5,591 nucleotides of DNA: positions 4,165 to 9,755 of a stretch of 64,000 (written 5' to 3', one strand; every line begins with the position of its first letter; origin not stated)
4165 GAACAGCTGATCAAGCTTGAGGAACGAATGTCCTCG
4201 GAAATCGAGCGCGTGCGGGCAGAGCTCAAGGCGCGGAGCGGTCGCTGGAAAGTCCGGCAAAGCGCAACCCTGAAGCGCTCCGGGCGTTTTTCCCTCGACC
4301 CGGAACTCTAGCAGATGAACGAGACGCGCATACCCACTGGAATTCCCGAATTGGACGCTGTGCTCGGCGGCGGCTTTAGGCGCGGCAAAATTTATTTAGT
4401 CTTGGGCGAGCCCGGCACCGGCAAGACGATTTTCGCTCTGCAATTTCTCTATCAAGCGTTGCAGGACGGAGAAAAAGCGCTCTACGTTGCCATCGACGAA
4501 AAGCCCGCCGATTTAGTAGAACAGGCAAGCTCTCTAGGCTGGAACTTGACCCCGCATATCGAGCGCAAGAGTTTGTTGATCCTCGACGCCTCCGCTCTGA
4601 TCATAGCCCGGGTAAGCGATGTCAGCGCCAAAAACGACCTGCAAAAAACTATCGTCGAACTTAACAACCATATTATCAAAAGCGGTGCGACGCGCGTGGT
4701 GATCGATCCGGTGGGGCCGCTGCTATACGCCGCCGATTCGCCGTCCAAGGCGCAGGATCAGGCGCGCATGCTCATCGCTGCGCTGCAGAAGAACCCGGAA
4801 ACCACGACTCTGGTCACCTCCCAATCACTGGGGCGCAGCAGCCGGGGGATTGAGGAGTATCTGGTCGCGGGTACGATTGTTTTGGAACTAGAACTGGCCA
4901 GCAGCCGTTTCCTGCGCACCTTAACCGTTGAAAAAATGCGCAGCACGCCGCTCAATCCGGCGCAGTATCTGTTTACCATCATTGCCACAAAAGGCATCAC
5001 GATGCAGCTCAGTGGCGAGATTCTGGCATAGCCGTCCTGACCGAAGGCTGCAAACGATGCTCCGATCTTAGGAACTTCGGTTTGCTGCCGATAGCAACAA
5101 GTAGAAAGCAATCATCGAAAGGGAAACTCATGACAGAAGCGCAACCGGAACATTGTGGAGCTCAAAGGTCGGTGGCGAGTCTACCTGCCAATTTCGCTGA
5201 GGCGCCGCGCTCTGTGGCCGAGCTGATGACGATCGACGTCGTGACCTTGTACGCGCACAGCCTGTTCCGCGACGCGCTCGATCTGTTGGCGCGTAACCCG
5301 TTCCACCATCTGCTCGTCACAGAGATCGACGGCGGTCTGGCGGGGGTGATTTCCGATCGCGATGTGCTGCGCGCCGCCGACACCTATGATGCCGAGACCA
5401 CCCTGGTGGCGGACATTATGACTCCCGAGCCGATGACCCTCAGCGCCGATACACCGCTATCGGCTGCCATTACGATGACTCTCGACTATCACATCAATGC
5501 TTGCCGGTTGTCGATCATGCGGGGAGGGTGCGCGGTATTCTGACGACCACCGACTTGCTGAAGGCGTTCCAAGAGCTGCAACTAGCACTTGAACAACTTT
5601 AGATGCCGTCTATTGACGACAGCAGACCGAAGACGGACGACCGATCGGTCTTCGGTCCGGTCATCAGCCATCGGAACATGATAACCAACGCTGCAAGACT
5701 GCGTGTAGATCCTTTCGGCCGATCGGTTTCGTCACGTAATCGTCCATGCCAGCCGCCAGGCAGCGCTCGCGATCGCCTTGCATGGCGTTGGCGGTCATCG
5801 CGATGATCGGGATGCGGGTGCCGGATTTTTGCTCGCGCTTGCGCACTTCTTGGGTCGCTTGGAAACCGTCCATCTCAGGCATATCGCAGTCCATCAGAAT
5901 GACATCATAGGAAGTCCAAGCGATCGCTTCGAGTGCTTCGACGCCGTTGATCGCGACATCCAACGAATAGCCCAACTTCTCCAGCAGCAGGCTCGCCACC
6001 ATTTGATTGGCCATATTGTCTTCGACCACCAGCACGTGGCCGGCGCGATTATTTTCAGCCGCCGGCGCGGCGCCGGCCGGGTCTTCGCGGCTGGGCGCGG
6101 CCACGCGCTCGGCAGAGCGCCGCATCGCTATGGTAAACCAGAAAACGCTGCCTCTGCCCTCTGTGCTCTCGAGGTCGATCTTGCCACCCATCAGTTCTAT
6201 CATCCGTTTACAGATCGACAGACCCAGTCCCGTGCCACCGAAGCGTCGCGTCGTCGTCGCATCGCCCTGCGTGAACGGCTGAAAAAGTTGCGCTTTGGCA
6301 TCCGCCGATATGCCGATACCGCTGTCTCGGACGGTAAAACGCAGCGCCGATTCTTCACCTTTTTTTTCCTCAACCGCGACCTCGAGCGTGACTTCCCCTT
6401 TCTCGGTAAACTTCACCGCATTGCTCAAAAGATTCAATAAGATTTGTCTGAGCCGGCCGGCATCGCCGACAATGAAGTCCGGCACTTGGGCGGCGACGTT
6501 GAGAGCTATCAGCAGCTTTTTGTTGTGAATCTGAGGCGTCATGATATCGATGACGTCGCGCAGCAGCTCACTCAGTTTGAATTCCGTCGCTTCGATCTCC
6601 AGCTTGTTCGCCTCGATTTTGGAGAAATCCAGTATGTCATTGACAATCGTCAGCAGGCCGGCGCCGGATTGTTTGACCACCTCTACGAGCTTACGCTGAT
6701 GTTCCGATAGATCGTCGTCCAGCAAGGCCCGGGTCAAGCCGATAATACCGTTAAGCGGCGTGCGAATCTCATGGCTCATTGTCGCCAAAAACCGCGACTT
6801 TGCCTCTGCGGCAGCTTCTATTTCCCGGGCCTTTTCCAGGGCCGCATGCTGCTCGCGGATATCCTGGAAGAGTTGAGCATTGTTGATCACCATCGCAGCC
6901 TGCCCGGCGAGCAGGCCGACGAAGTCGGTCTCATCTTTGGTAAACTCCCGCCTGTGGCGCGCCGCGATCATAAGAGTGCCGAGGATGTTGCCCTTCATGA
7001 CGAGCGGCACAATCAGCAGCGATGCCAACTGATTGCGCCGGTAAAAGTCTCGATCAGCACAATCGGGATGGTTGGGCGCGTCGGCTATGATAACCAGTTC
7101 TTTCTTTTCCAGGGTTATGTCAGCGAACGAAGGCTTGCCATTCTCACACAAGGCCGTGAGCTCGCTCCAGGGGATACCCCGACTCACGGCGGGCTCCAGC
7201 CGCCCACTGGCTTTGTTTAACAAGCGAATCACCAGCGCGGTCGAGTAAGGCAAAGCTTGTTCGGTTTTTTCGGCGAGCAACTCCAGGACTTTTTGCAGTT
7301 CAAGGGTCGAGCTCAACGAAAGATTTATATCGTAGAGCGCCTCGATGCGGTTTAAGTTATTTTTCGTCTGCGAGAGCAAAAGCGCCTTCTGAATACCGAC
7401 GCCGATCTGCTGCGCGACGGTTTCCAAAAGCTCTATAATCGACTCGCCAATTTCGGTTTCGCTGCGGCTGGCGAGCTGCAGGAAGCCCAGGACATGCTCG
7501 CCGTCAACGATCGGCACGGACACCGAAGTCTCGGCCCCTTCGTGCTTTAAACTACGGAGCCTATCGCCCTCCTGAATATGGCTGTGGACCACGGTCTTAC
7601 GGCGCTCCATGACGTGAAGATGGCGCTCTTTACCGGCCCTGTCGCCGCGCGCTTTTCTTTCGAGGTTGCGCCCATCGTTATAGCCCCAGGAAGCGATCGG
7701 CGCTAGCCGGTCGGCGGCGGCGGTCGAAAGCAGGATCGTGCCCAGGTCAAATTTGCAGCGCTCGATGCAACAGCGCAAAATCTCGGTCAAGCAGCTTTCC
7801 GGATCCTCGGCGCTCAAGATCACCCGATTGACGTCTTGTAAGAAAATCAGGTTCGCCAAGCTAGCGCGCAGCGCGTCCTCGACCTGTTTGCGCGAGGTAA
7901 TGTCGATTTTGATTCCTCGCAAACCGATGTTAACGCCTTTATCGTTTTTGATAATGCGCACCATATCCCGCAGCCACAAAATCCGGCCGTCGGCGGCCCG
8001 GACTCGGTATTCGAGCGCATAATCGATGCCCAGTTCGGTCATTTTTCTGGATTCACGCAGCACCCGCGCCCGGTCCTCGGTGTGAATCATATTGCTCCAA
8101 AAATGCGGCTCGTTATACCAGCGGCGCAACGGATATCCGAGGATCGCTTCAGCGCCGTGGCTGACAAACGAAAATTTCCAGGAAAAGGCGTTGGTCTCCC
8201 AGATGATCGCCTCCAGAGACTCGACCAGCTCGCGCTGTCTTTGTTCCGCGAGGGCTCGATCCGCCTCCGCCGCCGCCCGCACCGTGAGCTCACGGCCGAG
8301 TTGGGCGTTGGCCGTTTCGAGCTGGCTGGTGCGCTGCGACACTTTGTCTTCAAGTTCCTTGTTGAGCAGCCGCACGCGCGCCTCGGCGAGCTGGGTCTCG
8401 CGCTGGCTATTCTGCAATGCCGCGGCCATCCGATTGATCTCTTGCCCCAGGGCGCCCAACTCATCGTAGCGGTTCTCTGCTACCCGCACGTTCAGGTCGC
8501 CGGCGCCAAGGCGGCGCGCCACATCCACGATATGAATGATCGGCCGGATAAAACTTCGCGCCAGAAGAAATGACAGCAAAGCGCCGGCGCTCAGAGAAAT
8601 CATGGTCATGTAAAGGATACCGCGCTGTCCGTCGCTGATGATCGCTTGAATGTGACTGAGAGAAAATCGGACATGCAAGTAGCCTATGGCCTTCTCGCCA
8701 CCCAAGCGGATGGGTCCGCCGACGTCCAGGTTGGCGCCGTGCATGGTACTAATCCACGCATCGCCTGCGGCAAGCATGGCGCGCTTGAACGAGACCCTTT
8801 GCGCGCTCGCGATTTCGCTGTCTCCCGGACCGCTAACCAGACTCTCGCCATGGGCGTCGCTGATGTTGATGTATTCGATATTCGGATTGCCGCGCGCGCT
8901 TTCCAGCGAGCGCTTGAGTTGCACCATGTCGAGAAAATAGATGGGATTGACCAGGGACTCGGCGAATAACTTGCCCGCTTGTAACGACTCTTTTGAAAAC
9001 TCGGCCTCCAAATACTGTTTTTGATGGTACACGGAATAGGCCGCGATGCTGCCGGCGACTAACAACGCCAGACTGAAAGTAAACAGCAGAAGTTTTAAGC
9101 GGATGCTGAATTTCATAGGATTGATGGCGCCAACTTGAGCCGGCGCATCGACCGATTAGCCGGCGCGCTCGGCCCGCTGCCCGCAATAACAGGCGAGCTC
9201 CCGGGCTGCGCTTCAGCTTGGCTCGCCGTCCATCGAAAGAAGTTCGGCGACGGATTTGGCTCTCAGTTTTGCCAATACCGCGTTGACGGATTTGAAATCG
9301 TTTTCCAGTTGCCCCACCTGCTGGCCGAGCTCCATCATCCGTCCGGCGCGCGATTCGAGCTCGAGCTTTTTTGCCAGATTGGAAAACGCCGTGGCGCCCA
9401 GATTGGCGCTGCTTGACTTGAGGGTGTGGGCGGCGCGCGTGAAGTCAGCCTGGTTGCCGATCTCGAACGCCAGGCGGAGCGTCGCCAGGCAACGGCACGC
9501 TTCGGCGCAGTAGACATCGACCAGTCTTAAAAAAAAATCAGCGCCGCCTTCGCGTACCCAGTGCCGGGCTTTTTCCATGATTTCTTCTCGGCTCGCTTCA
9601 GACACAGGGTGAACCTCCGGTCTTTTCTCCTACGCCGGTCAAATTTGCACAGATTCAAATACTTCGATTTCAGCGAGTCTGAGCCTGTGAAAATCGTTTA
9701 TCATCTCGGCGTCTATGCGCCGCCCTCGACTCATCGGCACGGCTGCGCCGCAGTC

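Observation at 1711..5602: Sigma54-promoted operon: repeat-built 838-aa coiled-coil protein + single-domain KaiC/RadA-like ATPase + CBS-pair protein inside a motility/signalling locus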

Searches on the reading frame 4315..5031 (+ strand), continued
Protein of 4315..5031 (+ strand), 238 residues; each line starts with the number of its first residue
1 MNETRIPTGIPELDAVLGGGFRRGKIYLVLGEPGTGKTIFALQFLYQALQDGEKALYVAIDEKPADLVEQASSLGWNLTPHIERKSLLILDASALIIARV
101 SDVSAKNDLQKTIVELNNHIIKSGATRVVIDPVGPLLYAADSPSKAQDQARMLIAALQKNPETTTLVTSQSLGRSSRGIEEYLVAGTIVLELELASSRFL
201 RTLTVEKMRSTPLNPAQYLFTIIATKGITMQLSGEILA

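Call 32: search_protein_families(library=ncbifam, proteins=[window:4315-5031:+, L010:6338-6874:+, L012:4464-6326:+], max_evalue=0.01)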
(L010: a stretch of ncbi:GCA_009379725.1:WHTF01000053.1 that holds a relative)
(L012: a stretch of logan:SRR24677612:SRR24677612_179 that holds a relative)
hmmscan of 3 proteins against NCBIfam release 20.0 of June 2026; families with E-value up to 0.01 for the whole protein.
window:4315-5031:+ (238 aa): 32 families (the best 25 are shown)
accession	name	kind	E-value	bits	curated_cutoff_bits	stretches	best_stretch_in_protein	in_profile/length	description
NF006799.0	PRK09302.1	equivalog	2.4e-40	138.6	408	1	4-229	11-237/515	circadian clock protein KaiC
TIGR03881.1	KaiC_arch_4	hypoth_equivalog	3.2e-34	118.6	247.8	1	5-231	2-229/231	KaiC domain-containing protein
TIGR03880.1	KaiC_arch_3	hypoth_equivalog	1.5e-31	109.7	249.45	1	9-212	1-200/224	KaiC domain-containing protein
TIGR03877.1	thermo_KaiC_1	hypoth_equivalog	5.1e-30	104.7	307.25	1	5-231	3-233/238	KaiC domain-containing protein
TIGR02655.1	circ_KaiC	equivalog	1.8e-29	102.8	546.25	1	5-230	2-228/484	circadian clock protein KaiC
NF052589.1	ArlH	equivalog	1.1e-15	58.1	215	1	11-161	7-149/229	archaellum protein ArlH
NF006320.0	PRK08533.1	equivalog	5.1e-13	49.2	215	1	12-147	12-140/230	flagellar accessory protein FlaH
NF004723.0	PRK06067.1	subfamily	8e-12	45.2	194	1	6-131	16-136/243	flagellar accessory protein FlaH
TIGR00416.1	sms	equivalog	3.4e-11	42.5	403.05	1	2-90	72-154/454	DNA repair protein RadA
NF006861.0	PRK09361.1-1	equivalog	4.4e-09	36.2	278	1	3-70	2-69/235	DNA repair and recombination protein RadB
TIGR03878.1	thermo_KaiC_2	hypoth_equivalog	2.4e-08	33.6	232.2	1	20-177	32-179/259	KaiC domain-containing protein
TIGR02237.1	recomb_radB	equivalog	1.2e-07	31.8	172.4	1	13-140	1-113/210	DNA repair and recombination protein RadB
NF004629.0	PRK05973.1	equivalog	4.2e-07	29.2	156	1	21-98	61-140/237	DNA helicase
TIGR02012.1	tigrfam_recA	equivalog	1.8e-06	27.5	325.3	1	5-76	35-105/321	recombinase RecA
TIGR03600.1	phage_DnaB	exception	6.8e-06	25.3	498.65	1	6-71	177-242/421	phage replicative helicase, DnaB family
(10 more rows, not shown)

L010:6338-6874:+ (178 aa): 0 families

L012:4464-6326:+ (620 aa): 5 families
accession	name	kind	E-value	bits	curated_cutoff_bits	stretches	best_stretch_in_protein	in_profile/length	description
TIGR02169.1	SMC_prok_A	equivalog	2.3e-07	28.9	729.4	2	300-524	695-915/1165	chromosome segregation protein SMC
NF002572.0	PRK02224.1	equivalog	8.3e-06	24.4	1087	1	79-283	479-671/888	DNA double-strand break repair ATPase Rad50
NF045487.1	ASRP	equivalog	4.5e-05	22.2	300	1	172-469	200-472/593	archaea-specific SMC-related protein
TIGR02168.1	SMC_prok_B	equivalog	8.4e-05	20.5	567.35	1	303-539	258-510/1181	chromosome segregation protein SMC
NF041034.1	Rad50_Sulf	equivalog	0.00018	19.6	1000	1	84-527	252-663/872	DNA double-strand break repair ATPase Rad50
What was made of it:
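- On ArlH/FlaH (archaellum): NF052589 scores 58.1 against 215 bits (call 32).
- Closest known: KaiC CI domain. Different: Scores far below the KaiC equivalog cut-off: 138.6 against 408 bits (call 32).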

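Call 35: find_related_loci(query=A1, collection=metagenome_contigs, flank=8000)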
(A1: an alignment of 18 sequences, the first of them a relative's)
Query A1 (238 aa) in metagenome_contigs; peptide patterns used: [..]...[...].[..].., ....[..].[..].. (x = any residue, [..] = any of these).
600 stretches matched a pattern (row limit reached: there are more); 548 encode a relative of the query (tblastn E <= 1e-3); the best 80 are kept; 80 distinct loci.
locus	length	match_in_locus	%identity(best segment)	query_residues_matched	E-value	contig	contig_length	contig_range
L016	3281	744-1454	86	1-237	4e-142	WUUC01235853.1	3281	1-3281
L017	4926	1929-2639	84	1-237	1e-133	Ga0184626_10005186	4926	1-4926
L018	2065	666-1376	84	1-237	8e-141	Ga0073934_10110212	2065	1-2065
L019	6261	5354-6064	83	1-237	1e-131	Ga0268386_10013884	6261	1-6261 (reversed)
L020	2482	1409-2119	83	1-237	5e-138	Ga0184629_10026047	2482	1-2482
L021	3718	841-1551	83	1-237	1e-133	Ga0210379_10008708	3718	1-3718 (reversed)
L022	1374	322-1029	82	1-236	2e-141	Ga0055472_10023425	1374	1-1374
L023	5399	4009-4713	66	1-235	1e-103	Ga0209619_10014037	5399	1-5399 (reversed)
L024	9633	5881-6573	67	1-231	6e-103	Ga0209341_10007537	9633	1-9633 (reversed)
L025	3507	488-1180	67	1-231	2e-104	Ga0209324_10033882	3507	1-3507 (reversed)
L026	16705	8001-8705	66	1-235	1e-102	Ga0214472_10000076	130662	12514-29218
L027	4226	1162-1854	67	1-231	2e-103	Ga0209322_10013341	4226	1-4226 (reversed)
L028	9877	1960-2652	66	1-231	2e-102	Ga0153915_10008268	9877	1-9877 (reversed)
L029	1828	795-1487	66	1-231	4e-108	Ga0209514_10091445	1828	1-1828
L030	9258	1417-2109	66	1-231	5e-102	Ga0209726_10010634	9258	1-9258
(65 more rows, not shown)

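Call 40: list_cluster_members(proteins=[P0118, P0037, P0046, P0070, P0016])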
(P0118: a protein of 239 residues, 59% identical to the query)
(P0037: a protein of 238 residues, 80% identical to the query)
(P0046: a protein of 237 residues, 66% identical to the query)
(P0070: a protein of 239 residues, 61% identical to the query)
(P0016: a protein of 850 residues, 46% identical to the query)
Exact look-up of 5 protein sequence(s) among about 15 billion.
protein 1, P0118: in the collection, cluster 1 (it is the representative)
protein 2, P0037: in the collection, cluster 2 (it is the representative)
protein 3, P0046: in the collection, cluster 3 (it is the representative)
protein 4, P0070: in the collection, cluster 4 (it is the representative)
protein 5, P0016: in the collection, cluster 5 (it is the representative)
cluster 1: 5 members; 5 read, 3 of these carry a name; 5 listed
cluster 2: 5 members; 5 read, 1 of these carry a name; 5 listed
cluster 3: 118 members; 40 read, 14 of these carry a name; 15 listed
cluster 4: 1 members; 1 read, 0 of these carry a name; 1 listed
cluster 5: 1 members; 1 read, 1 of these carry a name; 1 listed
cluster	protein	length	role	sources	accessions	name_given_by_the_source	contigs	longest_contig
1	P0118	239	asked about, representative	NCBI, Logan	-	-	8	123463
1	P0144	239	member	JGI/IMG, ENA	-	KaiC/GvpD/RAD55 family RecA-like ATPase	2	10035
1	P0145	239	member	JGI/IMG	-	KaiC/GvpD/RAD55 family RecA-like ATPase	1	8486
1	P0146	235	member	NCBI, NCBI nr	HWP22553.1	MAG TPA: ATPase domain-containing protein, partial [Candidatus Binatia bacterium] | ATPase domain-containing protein [Candidatus Binatia bacterium]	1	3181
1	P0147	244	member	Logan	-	-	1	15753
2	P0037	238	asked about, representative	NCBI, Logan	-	-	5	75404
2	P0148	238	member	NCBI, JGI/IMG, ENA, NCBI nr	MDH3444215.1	MAG: AAA family ATPase [Deltaproteobacteria bacterium] | AAA family ATPase [Deltaproteobacteria bacterium]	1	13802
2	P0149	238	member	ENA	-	-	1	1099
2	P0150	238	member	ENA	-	-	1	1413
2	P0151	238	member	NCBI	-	-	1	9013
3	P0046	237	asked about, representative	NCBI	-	-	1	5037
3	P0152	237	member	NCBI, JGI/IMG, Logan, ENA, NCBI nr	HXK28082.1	MAG TPA: ATPase domain-containing protein [Candidatus Binatia bacterium] | ATPase domain-containing protein [Candidatus Binatia bacterium]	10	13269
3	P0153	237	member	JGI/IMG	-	KaiC/GvpD/RAD55 family RecA-like ATPase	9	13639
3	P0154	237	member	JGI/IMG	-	KaiC/GvpD/RAD55 family RecA-like ATPase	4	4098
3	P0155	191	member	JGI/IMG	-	KaiC/GvpD/RAD55 family RecA-like ATPase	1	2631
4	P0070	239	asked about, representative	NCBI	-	-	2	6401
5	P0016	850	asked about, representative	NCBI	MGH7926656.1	MAG: hypothetical protein ACREQV_02555, partial [Candidatus Binatia bacterium]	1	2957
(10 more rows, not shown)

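Call 82: predict_structure(alignment_id=A1)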
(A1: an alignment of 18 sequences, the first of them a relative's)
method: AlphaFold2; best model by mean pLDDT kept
length: 238 residues; sequences in the alignment: 18
mean_pLDDT: 75.8   pTM: 0.77
mean pLDDT of the five models: 75.8, 70.6, 59.0, 53.8, 45.1
residues with pLDDT >= 90: 28; 70-90: 136; 50-70: 59; < 50: 15
segments of 3 or more residues with pLDDT < 50: 100-103, 172-177, 236-238
pLDDT, mean of each block of 10 residues (from residue 1): 58 68 84 84 90 90 79 89 92 64 57 83 91 69 67 79 86 50 76 79 75 74 81 54
secondary structure, 60 per line:
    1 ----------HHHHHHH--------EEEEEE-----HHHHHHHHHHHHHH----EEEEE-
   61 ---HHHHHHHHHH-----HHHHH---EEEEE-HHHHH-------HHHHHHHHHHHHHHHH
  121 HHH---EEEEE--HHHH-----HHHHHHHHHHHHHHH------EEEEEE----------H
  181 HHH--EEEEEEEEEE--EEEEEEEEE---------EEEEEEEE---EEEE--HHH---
elements in order: H11-17 E26-31 H37-50 E55-59 H64-73 H79-83 E87-91 H93-97 H105-123 E127-131 H134-137 H143-157 E164-169 H180-183 E186-195 E198-206 E216-223 E227-230
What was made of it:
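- On Pfam PF06745 (KaiC/RAD55/COG0467 RecA-superfamily ATPase domain): The AF2 model has pLDDT 75.8 and pTM 0.77 (call 82).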

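Call 84: fold_search(model_id=the predicted structure, library=pdb)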
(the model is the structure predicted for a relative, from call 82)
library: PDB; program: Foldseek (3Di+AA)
matches with E <= 10: 1952; with E <= 0.001: 1002
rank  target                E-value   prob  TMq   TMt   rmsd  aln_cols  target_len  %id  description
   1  8zn6_H                2.4e-19  1.00  0.75  0.40   5.0       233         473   32  Crystal Structure of Designed Clock Protein KaiC (released 2025-04-16)
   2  9ofg_A                2.5e-18  1.00  0.75  0.79   5.1       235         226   31  CI ring of daytime state KaiC (released 2025-05-14)
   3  7v3x_G                3.1e-18  1.00  0.75  0.40   5.1       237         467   31  Crystal Structure of Cyanobacterial Circadian Clock Protein KaiC (released 2022-04-27)
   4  8zn6_F                3.7e-18  1.00  0.75  0.40   4.6       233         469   31  Crystal Structure of Designed Clock Protein KaiC (released 2025-04-16)
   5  4tlc_C                4.0e-18  1.00  0.75  0.79   4.9       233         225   32  Crystal structure of N-terminal C1 domain of KaiC (released 2015-07-01)
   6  4tlc_E                4.2e-18  1.00  0.76  0.79   4.6       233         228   31  Crystal structure of N-terminal C1 domain of KaiC (released 2015-07-01)
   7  8zn7_C                4.2e-18  1.00  0.74  0.39   4.7       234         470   31  Crystal Structure of Designed Clock Protein KaiC (released 2025-04-16)
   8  8zn5_C                4.2e-18  1.00  0.75  0.41   6.8       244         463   32  Crystal Structure of Designed Clock Protein KaiC (released 2025-04-16)
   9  2gbl_B                4.5e-18  1.00  0.77  0.39   4.5       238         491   31  Crystal Structure of Full Length Circadian Clock Protein KaiC with Phosphorylation Sites (released 2007-01-23)
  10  4ijm_B                4.7e-18  1.00  0.77  0.40   4.6       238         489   30  Crystal structure of circadian clock protein KaiC A422V mutant (released 2013-02-13)
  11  4tlb_A                4.7e-18  1.00  0.74  0.78   5.0       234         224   32  Crystal structure of N-terminal C1 domain of KaiC (released 2015-07-01)
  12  4tlb_E                4.7e-18  1.00  0.74  0.77   5.1       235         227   32  Crystal structure of N-terminal C1 domain of KaiC (released 2015-07-01)
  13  8zn5_L                4.7e-18  1.00  0.72  0.41   5.4       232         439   31  Crystal Structure of Designed Clock Protein KaiC (released 2025-04-16)
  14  4tlb_F                5.0e-18  1.00  0.73  0.79   5.0       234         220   32  Crystal structure of N-terminal C1 domain of KaiC (released 2015-07-01)
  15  4tlb_C                5.7e-18  1.00  0.75  0.79   4.6       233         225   31  Crystal structure of N-terminal C1 domain of KaiC (released 2015-07-01)
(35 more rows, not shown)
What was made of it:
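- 4315..5031 (+): Single-domain KaiC-CI-like RecA-superfamily ATPase (238 aa). The Foldseek TM-score to KaiC CI is 0.75-0.79 (call 84).
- On Pfam PF06745 (KaiC/RAD55/COG0467 RecA-superfamily ATPase domain): Foldseek gives TM 0.75-0.79 to KaiC CI and 0.74 to PH0284 (call 84).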

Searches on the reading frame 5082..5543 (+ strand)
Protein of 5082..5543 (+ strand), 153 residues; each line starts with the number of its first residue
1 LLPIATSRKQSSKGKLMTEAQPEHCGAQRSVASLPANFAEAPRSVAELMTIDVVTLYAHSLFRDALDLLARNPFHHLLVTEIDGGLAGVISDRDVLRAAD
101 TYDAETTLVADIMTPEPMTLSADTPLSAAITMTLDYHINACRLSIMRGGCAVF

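Call 3: search_protein_families(library=pfam, proteins=[window:5082-5543:+], max_evalue=0.01)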
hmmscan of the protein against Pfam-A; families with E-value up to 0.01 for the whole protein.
window:5082-5543:+ (153 aa): 1 family
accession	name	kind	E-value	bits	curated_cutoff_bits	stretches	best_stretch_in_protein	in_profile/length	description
PF00571.33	CBS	-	2.6e-17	63.3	24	2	45-98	1-54/57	CBS domain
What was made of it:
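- Checked: CBS pair: present (call 3), but with a 1-nt frameshift near 5499-5501.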

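Call 32: search_protein_families(library=ncbifam, proteins=[window:5082-5543:+], max_evalue=0.01)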
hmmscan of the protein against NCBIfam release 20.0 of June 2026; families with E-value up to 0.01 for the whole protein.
window:5082-5543:+ (153 aa): 11 families
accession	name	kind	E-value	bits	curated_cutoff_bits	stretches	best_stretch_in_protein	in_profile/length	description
TIGR00393.1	kpsF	subfamily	2.2e-07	30.8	203.7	1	47-140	159-253/268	KpsF/GutQ family sugar-phosphate isomerase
NF041552.1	TF_PrdR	equivalog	3.1e-05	22.5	795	1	43-139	6-102/577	sigma-54 dependent transcriptional regulator PrdR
NF002505.0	PRK01862.1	equivalog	5.8e-05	21.9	482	1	45-139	449-544/577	ClcB-like voltage-gated chloride channel protein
TIGR01303.1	IMP_DH_rel_1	equivalog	0.00072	18.6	562.75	1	44-99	147-202/475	GuaB1 family IMP dehydrogenase-related protein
NF011446.0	PRK14869.2-2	equivalog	0.00095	17.7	601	1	32-91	65-124/576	putative manganese-dependent inorganic diphosphatase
NF053863.1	DS11_antiphage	equivalog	0.004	16.3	260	1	51-134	83-165/305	CBS domain-containing anti-phage protein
NF053704.1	TransRegCcpNBacil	equivalog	0.0044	16.4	260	1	44-123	76-157/208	transcriptional regulator CcpN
NF041569.1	A-tRNAntase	equivalog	0.0045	15.3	1440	1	39-129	305-393/880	A-adding tRNA nucleotidyltransferase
NF011447.0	PRK14869.2-3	equivalog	0.0047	15.5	522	1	32-103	57-130/540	putative manganese-dependent inorganic diphosphatase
TIGR01186.1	proV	subfamily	0.0061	15.7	326.6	1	44-138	243-333/363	betaine/proline/choline family ABC transporter ATP-binding protein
NF005869.0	PRK07807.1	equivalog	0.0089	15.1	549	1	44-99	149-204/479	GuaB1 family IMP dehydrogenase-related protein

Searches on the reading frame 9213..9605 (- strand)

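Call 3: search_protein_families(library=pfam, proteins=[window:9213-9605:-], max_evalue=0.01)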
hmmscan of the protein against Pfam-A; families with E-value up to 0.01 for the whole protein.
window:9213-9605:- (130 aa): 1 family
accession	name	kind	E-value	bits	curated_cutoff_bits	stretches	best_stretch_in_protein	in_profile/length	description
PF01627.28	Hpt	-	9.8e-13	48.6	24.6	1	28-106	2-80/84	Hpt domain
